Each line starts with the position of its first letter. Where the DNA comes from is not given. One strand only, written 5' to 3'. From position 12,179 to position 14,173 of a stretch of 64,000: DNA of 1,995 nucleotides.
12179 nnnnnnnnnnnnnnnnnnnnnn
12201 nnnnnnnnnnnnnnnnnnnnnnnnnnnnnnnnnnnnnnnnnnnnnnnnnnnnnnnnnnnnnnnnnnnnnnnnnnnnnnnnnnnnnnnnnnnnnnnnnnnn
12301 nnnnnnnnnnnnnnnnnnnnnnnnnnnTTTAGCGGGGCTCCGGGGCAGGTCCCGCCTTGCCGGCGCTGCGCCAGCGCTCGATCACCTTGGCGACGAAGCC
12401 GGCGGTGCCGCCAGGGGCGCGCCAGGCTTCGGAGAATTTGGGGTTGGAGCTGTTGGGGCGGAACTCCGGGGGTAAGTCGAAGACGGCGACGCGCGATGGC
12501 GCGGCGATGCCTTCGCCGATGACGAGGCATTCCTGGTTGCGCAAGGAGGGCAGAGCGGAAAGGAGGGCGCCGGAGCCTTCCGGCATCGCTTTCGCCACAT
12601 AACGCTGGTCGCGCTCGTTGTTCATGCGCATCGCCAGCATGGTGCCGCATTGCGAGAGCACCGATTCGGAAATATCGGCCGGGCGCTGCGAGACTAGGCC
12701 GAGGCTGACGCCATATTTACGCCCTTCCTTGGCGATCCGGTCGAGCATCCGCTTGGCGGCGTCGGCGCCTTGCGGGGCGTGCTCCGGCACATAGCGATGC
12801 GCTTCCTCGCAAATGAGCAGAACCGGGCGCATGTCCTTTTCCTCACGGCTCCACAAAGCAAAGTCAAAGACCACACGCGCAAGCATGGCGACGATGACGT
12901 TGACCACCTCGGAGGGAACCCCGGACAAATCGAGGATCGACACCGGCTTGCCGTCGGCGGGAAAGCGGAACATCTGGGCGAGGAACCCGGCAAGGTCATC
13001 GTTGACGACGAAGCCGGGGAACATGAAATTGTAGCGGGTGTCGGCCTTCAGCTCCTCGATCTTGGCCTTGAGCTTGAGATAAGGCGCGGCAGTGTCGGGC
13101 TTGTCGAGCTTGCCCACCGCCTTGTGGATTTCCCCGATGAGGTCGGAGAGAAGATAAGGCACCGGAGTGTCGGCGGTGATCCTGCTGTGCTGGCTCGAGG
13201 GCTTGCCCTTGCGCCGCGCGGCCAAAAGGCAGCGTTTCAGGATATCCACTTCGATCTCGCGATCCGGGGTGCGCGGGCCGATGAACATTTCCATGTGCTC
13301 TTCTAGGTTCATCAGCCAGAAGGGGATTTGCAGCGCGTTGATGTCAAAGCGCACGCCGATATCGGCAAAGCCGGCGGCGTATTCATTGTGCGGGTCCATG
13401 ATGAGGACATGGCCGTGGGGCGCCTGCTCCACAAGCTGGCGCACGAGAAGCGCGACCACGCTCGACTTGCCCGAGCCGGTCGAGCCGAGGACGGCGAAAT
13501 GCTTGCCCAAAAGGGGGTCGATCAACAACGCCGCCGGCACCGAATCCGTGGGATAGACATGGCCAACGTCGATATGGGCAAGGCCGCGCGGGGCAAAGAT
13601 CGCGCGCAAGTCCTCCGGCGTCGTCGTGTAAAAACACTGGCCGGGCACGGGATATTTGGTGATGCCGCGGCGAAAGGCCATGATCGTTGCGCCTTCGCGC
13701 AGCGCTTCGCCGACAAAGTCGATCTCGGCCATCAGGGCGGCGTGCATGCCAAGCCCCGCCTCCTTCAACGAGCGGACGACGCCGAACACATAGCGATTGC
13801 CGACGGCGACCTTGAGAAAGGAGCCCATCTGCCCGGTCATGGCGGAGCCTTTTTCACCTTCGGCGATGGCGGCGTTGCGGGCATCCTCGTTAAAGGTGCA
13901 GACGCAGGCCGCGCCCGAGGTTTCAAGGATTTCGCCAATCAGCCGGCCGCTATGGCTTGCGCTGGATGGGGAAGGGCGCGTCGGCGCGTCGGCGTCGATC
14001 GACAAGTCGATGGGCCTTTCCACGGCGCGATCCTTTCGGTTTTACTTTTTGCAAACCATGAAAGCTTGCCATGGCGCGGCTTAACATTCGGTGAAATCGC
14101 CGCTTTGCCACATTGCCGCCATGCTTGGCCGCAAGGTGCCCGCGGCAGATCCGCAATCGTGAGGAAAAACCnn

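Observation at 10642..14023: HerA/FtsK-type ATPase translationally coupled to a 561-aa protein with no recognisable domain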

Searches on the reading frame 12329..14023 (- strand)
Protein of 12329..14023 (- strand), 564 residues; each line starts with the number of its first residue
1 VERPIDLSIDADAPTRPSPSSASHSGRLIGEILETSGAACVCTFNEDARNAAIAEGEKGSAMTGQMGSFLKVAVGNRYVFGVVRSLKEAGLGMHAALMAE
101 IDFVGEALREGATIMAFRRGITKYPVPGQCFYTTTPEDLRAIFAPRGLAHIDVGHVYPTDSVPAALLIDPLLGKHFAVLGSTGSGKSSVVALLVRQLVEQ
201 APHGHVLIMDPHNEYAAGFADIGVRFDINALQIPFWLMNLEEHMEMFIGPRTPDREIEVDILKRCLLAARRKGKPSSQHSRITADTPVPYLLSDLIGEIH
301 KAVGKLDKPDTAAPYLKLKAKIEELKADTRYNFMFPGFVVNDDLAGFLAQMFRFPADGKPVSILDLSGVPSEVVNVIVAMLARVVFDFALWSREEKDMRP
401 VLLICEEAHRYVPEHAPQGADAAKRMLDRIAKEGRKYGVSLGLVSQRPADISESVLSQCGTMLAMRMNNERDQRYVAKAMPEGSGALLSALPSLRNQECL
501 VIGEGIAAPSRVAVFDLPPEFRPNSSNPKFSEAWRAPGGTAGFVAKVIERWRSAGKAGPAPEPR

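Call 3: search_protein_families(library=pfam, proteins=[window:12329-14023:-], max_evalue=1)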
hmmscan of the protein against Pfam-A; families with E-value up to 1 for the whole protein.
window:12329-14023:- (564 aa): 16 families
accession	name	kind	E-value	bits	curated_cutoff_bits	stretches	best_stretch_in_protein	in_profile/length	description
PF01935.23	DUF87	-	8.1e-43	147.5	23.2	1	151-383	1-218/220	Helicase HerA, central domain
PF12846.13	AAA_10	-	7.6e-06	25.6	27.5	1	175-216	23-62/362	AAA-like domain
PF01580.24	FtsK_SpoIIIE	-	0.00011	22.2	24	1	153-203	27-70/221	FtsK/SpoIIIE family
PF00270.35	DEAD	-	0.00077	19.7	26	1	168-215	8-57/167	DEAD/DEAH box helicase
PF10412.15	TrwB_AAD_bind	-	0.00091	18.6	20.5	1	174-221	16-61/387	Type IV secretion-system coupling protein DNA-binding domain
PF05872.18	HerA_C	-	0.003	16.7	22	1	421-479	272-335/502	Helicase HerA-like C-terminal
PF13401.12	AAA_22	-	0.0045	17.7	27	1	175-214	7-44/130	AAA domain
PF13191.12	AAA_16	-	0.011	16.7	32.6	1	176-208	27-57/167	AAA ATPase domain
PF19044.6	P-loop_TraG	-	0.016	14.3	25.8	1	176-216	32-70/413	TraG P-loop domain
PF00005.33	ABC_tran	-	0.033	15.2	25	1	173-207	11-43/137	ABC transporter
PF04851.21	ResIII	-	0.11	12.8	22.5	0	175-212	25-62/164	Type III restriction enzyme, res subunit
PF20703.3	nSTAND1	-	0.11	12.5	27.1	1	175-216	35-81/379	Novel STAND NTPase 1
PF03308.22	MeaB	-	0.13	11.7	23.1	1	177-218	37-78/273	Methylmalonyl Co-A mutase-associated GTPase MeaB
PF25199.1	nSTAND_NTPase5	-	0.14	12.4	34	1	176-216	44-83/145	Novel STAND NTPase 5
PF03029.23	ATP_bind_1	-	0.2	11.9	27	1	178-216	1-39/240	Conserved hypothetical ATP binding protein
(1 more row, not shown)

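Call 4: search_protein_families(library=ncbifam, proteins=[window:12329-14023:-], max_evalue=1)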
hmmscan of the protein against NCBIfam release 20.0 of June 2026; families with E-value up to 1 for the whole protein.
window:12329-14023:- (564 aa): 33 families (the best 25 are shown)
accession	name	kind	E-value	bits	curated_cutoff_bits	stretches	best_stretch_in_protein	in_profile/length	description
NF042944.1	HerA_antiphage_2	equivalog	2.1e-79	267.8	850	2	317-536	334-562/576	anti-phage-associated helicase HerA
NF040819.1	helicase_HerA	equivalog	4.7e-46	157.5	970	2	399-517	402-517/561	DNA double-strand break repair helicase HerA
NF042943.1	HerA_antiphage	equivalog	6.3e-44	150.5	800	2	350-534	385-566/566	anti-phage-associated helicase HerA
NF040937.1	HerA_Thermprot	equivalog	1e-34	119.8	800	1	125-535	97-480/487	DNA double-strand break repair helicase HerA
NF053655.1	CedD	equivalog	2.5e-18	66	600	2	363-502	385-513/527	DNA-translocating ATPase CedD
NF033849.1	ser_rich_anae_1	subfamily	2.3e-12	45.2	650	1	361-478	976-1101/1163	serine-rich protein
TIGR03925.1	T7SS_EccC_b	equivalog_domain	1.9e-06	26.5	346.55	2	165-216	353-406/564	type VII secretion protein EccCb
NF045975.1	VirB4_plasma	equivalog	2.6e-05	22.1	590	2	178-216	520-556/894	Mbov_0397 family ICE element conjugal transfer ATPase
NF008364.0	PRK11160.1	equivalog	0.00027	19.7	630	1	166-210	359-401/575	heme ABC transporter ATP-binding protein/permease CydC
TIGR03864.1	PQQ_ABC_ATP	hypoth_equivalog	0.00075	19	302.25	1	173-271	27-126/236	ABC transporter, ATP-binding subunit, PQQ-dependent alcohol dehydrogenase system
NF041214.1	plasmid_TraB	equivalog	0.0018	16.8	800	1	421-476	361-418/639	plasmid transfer protein TraB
NF045971.1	conju_CD1110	equivalog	0.0025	16.2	325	1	178-217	420-458/752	VirB4-like conjugal transfer ATPase, CD1110 family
TIGR03783.1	Bac_Flav_CT_G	subfamily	0.0041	15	261.55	1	178-216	443-479/829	TraG family conjugative transposon ATPase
TIGR02868.1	CydC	equivalog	0.0045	15.7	329.05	1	164-210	352-396/530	thiol reductant ABC exporter subunit CydC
TIGR03743.1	SXT_TraD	subfamily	0.0064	15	366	1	174-213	176-213/636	conjugative transfer system coupling protein TraD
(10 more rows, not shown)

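Call 5: search_protein_families(library=padloc, proteins=[window:12329-14023:-], max_evalue=1)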
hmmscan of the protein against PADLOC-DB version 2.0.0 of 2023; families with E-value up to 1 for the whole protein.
window:12329-14023:- (564 aa): 19 families
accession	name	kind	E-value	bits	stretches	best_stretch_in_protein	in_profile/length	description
PDLC04105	HerA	-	4.7e-111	370.1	1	96-554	83-572/576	-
PDLC04098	HerA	-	1.4e-72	243.3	2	258-552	384-684/686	-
PDLC02188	HerA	-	2.3e-72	242.7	2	316-551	333-576/578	-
PDLC04106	HerA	-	3.4e-62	208.9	2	258-553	363-664/667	-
PDLC04102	HerA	-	4.1e-62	208.4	2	320-536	417-639/654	-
PDLC04104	HerA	-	1.2e-59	200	1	227-553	34-373/379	-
PDLC02185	HerA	-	3.8e-49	165.9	2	361-536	408-581/585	-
PDLC04100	HerA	-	6.2e-48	161.8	2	350-536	391-574/580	-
PDLC04103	HerA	-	5.5e-43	145.2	2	316-535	357-575/579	-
PDLC04097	HerA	-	4.1e-31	106.3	2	358-536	431-613/618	-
PDLC04140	mad8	-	4.8e-21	73.6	1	173-512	27-297/314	mads_8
PDLC04101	HerA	-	3.6e-19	66.8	1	110-378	100-397/400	-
PDLC01055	HerA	-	4.2e-19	66.7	2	363-469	385-484/532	Type III coevolved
PDLC04107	HerA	-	8e-10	36.2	1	161-250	157-260/306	-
PDLC04099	HerA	-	3.5e-08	31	1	101-216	91-211/214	-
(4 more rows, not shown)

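Call 8: search_solved_structures(query=window:12329-14023:-, max_evalue=0.001)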
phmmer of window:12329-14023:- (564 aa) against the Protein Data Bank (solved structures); distinct sequences matched with E-value up to 0.001: 9.
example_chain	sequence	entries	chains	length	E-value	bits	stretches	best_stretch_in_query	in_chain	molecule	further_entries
8wiv_A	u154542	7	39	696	2.1e-71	244.5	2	325-553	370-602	Helicase HerA central domain-containing protein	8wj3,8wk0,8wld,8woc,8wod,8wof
9c1m_M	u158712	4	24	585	5.1e-65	223.4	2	351-553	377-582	ATP-binding protein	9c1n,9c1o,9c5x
8ziq_M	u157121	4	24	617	3.5e-61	210.7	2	320-553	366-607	HerA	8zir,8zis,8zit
8xau_A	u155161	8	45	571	1.9e-55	191.8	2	348-552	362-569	ATP-binding protein | HerA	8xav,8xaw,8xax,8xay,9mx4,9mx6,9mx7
9x1l_A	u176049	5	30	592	4.6e-41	144.3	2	399-517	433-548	DNA helicase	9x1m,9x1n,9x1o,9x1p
8j4u_M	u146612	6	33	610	4e-31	111.5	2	374-535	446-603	Nucleoside triphosphate hydrolase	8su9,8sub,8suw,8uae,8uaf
8yho_A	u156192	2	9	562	4.1e-22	81.8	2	399-525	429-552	DUF87 domain-containing protein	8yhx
4d2i_A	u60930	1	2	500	3.2e-21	78.8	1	135-534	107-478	HERA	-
8wet_A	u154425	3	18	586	2.5e-09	39.6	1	356-479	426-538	TdpA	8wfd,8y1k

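Call 28: find_homologous_proteins(query=window:12329-14023:-, max_evalue=1e-30)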
Query window:12329-14023:- (564 aa): 8000 proteins with E <= 1e-30 among 8000 candidates; the best 120 are listed.
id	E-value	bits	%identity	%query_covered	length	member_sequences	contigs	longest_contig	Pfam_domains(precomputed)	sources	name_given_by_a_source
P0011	0.0e+0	1274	100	100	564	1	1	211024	PF01935.24,PF12846.14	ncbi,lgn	ncbi:MAG: ATP-binding protein [Pseudomonadota bacterium]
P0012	5.9e-287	971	77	98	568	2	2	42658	PF01935.24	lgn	-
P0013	2.9e-285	965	76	98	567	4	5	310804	PF01935.24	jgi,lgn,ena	-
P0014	1.6e-221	755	63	94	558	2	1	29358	PF01935.24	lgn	-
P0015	1.5e-209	715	58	93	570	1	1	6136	PF10412.16,PF01935.24,PF05872.19,PF12846.14,PF01580.25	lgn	-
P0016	2.4e-206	705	56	96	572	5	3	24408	PF10412.16,PF01935.24,PF12846.14,PF01580.25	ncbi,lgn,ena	ncbi:MAG: DUF87 domain-containing protein [Pseudomonadota bacterium]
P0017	8.7e-206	703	56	95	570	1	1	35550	PF10412.16,PF01935.24,PF12846.14,PF01580.25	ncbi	ncbi:MAG: DUF87 domain-containing protein [Pseudomonadota bacterium]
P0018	3.5e-203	694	55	96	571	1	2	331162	PF10412.16,PF01935.24,PF05872.19,PF12846.14,PF01580.25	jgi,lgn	jgi:hypothetical protein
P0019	1.1e-201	689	54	97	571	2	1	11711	PF10412.16,PF01935.24,PF05872.19,PF12846.14,PF01580.25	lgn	-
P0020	6.5e-199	680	54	97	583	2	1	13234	PF10412.16,PF01935.24,PF05872.19,PF12846.14,PF01580.25,PF13191.13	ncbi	ncbi:MAG: DUF87 domain-containing protein [Pseudomonadota bacterium]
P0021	7.4e-199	680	55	95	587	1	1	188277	PF10412.16,PF01935.24,PF05872.19,PF12846.14,PF01580.25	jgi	-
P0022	1.1e-198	680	64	82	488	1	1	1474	PF01935.24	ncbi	ncbi:MAG: DUF87 domain-containing protein, partial [Alphaproteobacteria bacterium]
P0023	1.4e-198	679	55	93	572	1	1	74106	PF10412.16,PF01935.24,PF05872.19,PF12846.14,PF01580.25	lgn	-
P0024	1.9e-198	679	55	96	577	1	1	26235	PF10412.16,PF01935.24,PF05872.19,PF12846.14,PF01580.25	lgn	-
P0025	3.5e-197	675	54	93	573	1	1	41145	PF10412.16,PF01935.24,PF05872.19,PF12846.14,PF01580.25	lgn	-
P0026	1.7e-191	656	55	96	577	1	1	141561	PF01935.24,PF05872.19,PF12846.14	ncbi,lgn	-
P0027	9.4e-191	653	53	95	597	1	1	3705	PF10412.16,PF01935.24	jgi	jgi:uncharacterized protein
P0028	1.4e-189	649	52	94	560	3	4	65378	PF01935.24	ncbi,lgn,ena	-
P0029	1.6e-189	649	56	93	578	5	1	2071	PF01935.24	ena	-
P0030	3.3e-188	645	53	95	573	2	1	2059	PF01935.24,PF12846.14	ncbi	-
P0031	4.8e-188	644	53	96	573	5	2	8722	PF01935.24,PF12846.14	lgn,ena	-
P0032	1.7e-187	643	53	94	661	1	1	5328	PF01935.24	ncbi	ncbi:MAG: DUF87 domain-containing protein [Pseudomonadota bacterium]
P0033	3.0e-187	642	52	98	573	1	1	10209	PF01935.24,PF12846.14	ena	-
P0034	5.1e-187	641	54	95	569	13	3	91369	PF01935.24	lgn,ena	-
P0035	7.7e-187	640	52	95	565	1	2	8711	PF10412.16,PF01935.24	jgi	jgi:uncharacterized protein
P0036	2.0e-186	639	53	95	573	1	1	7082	PF01935.24,PF12846.14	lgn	-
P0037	2.0e-186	639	53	96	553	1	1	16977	PF10412.16,PF01935.24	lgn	-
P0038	2.3e-186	639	53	95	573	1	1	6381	PF01935.24,PF12846.14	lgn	-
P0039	2.4e-186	639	53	94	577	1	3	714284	PF01935.24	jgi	jgi:DNA helicase HerA-like ATPase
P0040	6.9e-186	637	52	97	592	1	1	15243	PF01935.24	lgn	-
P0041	1.4e-185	636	53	97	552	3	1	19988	PF10412.16,PF01935.24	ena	-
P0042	1.2e-184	633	52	95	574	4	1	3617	PF01935.24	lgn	-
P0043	1.5e-184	633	52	94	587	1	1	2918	PF10412.16,PF01935.24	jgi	jgi:uncharacterized protein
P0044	1.6e-184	633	52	97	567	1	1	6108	PF01935.24,PF05872.19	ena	-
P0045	4.7e-184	631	50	94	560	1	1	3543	PF01935.24,PF05872.19,PF12846.14,PF01580.25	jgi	jgi:hypothetical protein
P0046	6.6e-184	631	52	94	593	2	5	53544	PF01935.24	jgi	jgi:uncharacterized protein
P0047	8.3e-184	630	51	97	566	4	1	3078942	PF01935.24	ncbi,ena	-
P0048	8.5e-184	630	51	94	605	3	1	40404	PF10412.16,PF01935.24,PF12846.14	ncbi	-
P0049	1.2e-183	630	53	94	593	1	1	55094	PF01935.24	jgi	jgi:uncharacterized protein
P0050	1.3e-183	630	52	95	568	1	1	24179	PF10412.16,PF01935.24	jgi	jgi:uncharacterized protein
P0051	1.6e-183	629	53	94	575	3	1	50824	PF01935.24,PF12846.14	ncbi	-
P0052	4.1e-183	628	51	96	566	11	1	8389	PF01935.24,PF05872.19,PF12846.14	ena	-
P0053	6.8e-183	627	52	94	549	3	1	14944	PF01935.24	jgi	jgi:DNA helicase HerA-like ATPase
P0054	7.0e-183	627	51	97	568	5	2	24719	PF01935.24,PF05872.19,PF12846.14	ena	-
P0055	9.7e-183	627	53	95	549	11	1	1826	PF10412.16,PF01935.24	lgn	-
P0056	1.1e-182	627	52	94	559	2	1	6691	PF01935.24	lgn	-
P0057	1.3e-182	627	51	96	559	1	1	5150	PF01935.24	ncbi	-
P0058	2.0e-182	626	51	96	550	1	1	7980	PF10412.16,PF01935.24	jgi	jgi:DNA helicase HerA-like ATPase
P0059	2.7e-182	625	53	95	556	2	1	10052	PF01935.24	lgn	-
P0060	2.8e-182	625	51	95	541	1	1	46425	PF01935.24,PF12846.14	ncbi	ncbi:MAG: DUF87 domain-containing protein [Sphingopyxis sp.]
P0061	3.8e-182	625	50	94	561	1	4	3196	PF01935.24,PF05872.19,PF12846.14,PF01580.25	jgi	jgi:hypothetical protein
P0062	8.6e-182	624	49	98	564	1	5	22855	PF01935.24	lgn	-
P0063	9.2e-182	624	51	97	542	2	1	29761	PF01935.24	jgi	jgi:DNA helicase HerA-like ATPase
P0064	1.1e-181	623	49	98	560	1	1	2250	PF01935.24,PF05872.19,PF12846.14,PF01580.25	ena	-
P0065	1.2e-181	623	51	94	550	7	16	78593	PF10412.16,PF01935.24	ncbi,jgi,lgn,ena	jgi:uncharacterized protein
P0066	1.5e-181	623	51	94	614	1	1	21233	PF10412.16,PF01935.24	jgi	jgi:uncharacterized protein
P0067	1.5e-181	623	50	94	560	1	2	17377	PF01935.24,PF05872.19,PF12846.14,PF01580.25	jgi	jgi:hypothetical protein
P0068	1.9e-181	623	51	94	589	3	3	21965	PF01935.24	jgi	jgi:uncharacterized protein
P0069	2.0e-181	623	49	97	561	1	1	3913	PF01935.24,PF05872.19,PF12846.14,PF01580.25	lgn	-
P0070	2.0e-181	623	52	94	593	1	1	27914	PF01935.24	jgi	jgi:uncharacterized protein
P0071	2.3e-181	622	51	96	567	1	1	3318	PF01935.24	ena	-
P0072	2.6e-181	622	50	94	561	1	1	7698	PF01935.24,PF05872.19,PF12846.14,PF01580.25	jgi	jgi:hypothetical protein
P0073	2.6e-181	622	51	94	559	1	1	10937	PF01935.24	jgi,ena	jgi:DNA helicase HerA-like ATPase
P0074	2.7e-181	622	50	96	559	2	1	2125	PF01935.24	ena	-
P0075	3.7e-181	622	51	94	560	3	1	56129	PF10412.16,PF01935.24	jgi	jgi:hypothetical protein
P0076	3.8e-181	622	50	94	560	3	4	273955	PF10412.16,PF01935.24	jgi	jgi:hypothetical protein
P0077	3.9e-181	622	50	94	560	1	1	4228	PF01935.24,PF05872.19,PF12846.14,PF01580.25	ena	-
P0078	3.9e-181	622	52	93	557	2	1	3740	PF10412.16,PF01935.24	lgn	-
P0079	4.0e-181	622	50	96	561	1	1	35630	PF01935.24,PF05872.19,PF12846.14,PF01580.25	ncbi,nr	ncbi:MAG TPA: DUF87 domain-containing protein [Sphingomicrobium sp.]|nr:DUF87 domain-containing prot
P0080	4.2e-181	621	50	96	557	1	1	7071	PF10412.16,PF01935.24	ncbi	ncbi:MAG: DUF87 domain-containing protein [Pseudomonadota bacterium]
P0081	5.1e-181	621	49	96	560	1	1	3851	PF01935.24,PF05872.19,PF12846.14,PF01580.25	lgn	-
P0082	5.1e-181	621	50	93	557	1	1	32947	PF01935.24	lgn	-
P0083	6.3e-181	621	51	94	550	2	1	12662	PF10412.16,PF01935.24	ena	-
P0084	6.9e-181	621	50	94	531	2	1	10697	PF10412.16,PF01935.24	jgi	jgi:hypothetical protein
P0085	7.9e-181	621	50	95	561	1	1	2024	PF01935.24,PF05872.19,PF12846.14,PF01580.25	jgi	jgi:hypothetical protein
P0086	8.2e-181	621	50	96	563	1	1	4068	PF10412.16,PF01935.24,PF05872.19,PF12846.14,PF01580.25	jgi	jgi:hypothetical protein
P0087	1.1e-180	620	49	96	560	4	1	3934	PF01935.24,PF12846.14,PF01580.25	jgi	jgi:hypothetical protein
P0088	1.2e-180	620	49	96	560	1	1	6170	PF01935.24,PF05872.19,PF12846.14,PF01580.25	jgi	jgi:uncharacterized protein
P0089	1.2e-180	620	50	97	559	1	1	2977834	PF01935.24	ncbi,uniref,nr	ncbi:DUF87 domain-containing protein [Sphingomonas lacunae]|uniref:DUF87 domain-containing protein n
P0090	1.3e-180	620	50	94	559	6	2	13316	PF01935.24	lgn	-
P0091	1.4e-180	620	50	96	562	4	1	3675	PF01935.24,PF05872.19,PF12846.14,PF01580.25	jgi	jgi:uncharacterized protein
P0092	1.4e-180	620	48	97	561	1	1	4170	PF01935.24,PF05872.19,PF12846.14,PF01580.25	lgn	-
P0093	1.5e-180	620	50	96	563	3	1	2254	PF01935.24,PF05872.19,PF12846.14,PF01580.25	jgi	-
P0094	1.6e-180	620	50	96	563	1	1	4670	PF01935.24,PF05872.19,PF12846.14,PF01580.25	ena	-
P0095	1.7e-180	619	50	94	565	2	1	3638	PF01935.24,PF05872.19,PF12846.14,PF01580.25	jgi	jgi:uncharacterized protein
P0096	1.8e-180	619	49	94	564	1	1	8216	PF10412.16,PF01935.24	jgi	-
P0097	1.8e-180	619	50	94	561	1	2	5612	PF01935.24,PF05872.19,PF12846.14,PF01580.25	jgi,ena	jgi:Helicase HerA, central domain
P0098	2.3e-180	619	50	94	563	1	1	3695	PF01935.24,PF05872.19,PF12846.14,PF01580.25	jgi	jgi:DNA helicase HerA-like ATPase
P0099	2.8e-180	619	52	94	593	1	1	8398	PF01935.24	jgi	jgi:uncharacterized protein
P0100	3.0e-180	619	50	94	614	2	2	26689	PF10412.16,PF01935.24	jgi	jgi:uncharacterized protein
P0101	3.7e-180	618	50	96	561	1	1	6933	PF01935.24,PF12846.14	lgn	-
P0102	3.8e-180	618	50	94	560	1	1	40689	PF01935.24,PF05872.19,PF12846.14,PF01580.25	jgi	-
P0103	3.8e-180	618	50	97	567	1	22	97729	PF01935.24,PF05872.19,PF12846.14,PF01580.25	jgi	jgi:uncharacterized protein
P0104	4.3e-180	618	49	97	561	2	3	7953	PF01935.24,PF05872.19,PF12846.14,PF01580.25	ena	-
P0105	4.7e-180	618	50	94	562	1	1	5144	PF01935.24,PF05872.19,PF12846.14,PF01580.25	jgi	-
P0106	4.9e-180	618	50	94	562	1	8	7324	PF01935.24,PF05872.19,PF12846.14,PF01580.25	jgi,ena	-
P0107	5.0e-180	618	49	97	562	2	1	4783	PF01935.24,PF05872.19,PF12846.14,PF01580.25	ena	-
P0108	5.1e-180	618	50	96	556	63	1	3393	PF10412.16,PF01935.24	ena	-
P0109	5.4e-180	618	51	96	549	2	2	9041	PF10412.16,PF01935.24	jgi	jgi:DNA helicase HerA-like ATPase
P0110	5.5e-180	618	51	98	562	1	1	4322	PF01935.24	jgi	jgi:uncharacterized protein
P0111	5.6e-180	618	50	94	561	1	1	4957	PF01935.24,PF05872.19,PF12846.14,PF01580.25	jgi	jgi:hypothetical protein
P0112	5.8e-180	618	50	94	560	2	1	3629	PF01935.24,PF05872.19,PF12846.14,PF01580.25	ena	-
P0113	6.0e-180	618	50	94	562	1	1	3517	PF01935.24,PF05872.19,PF12846.14,PF01580.25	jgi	jgi:uncharacterized protein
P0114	6.7e-180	618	52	94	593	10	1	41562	PF01935.24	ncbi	-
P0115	6.9e-180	617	50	94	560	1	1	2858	PF01935.24,PF05872.19,PF12846.14,PF01580.25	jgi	jgi:hypothetical protein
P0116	7.2e-180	617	50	95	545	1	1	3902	PF10412.16,PF01935.24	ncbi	ncbi:MAG: DUF87 domain-containing protein [Pacificimonas sp.]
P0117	7.2e-180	617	50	97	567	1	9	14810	PF01935.24,PF05872.19,PF12846.14,PF01580.25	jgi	jgi:uncharacterized protein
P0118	8.1e-180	617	49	97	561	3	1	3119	PF10412.16,PF01935.24,PF05872.19,PF12846.14,PF01580.25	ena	-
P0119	8.1e-180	617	50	97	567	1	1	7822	PF01935.24,PF05872.19,PF12846.14,PF01580.25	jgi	jgi:hypothetical protein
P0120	8.2e-180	617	50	94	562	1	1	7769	PF01935.24,PF12846.14,PF01580.25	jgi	jgi:hypothetical protein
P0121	8.7e-180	617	49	97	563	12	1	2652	PF01935.24,PF05872.19,PF12846.14,PF01580.25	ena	-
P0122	9.2e-180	617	50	95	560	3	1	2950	PF01935.24,PF12846.14,PF01580.25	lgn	-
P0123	9.5e-180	617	50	94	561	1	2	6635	PF01935.24,PF05872.19,PF12846.14,PF01580.25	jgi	jgi:hypothetical protein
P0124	1.1e-179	617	49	97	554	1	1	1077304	PF10412.16,PF01935.24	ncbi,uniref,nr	ncbi:DUF87 domain-containing protein [Pacificimonas sp. WHA3]|uniref:DUF87 domain-containing protein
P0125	1.1e-179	617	50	94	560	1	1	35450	PF01935.24,PF05872.19,PF12846.14,PF01580.25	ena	-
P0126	1.2e-179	617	50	94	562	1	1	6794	PF01935.24,PF05872.19,PF12846.14,PF01580.25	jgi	-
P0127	1.3e-179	617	50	94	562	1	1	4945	PF01935.24,PF05872.19,PF12846.14,PF01580.25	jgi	-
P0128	1.3e-179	617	52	94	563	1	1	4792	PF01935.24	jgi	jgi:uncharacterized protein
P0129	1.3e-179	617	49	96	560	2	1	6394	PF01935.24,PF05872.19,PF12846.14,PF01580.25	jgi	jgi:uncharacterized protein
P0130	1.4e-179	617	50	94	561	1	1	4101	PF01935.24,PF05872.19,PF12846.14,PF01580.25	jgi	jgi:hypothetical protein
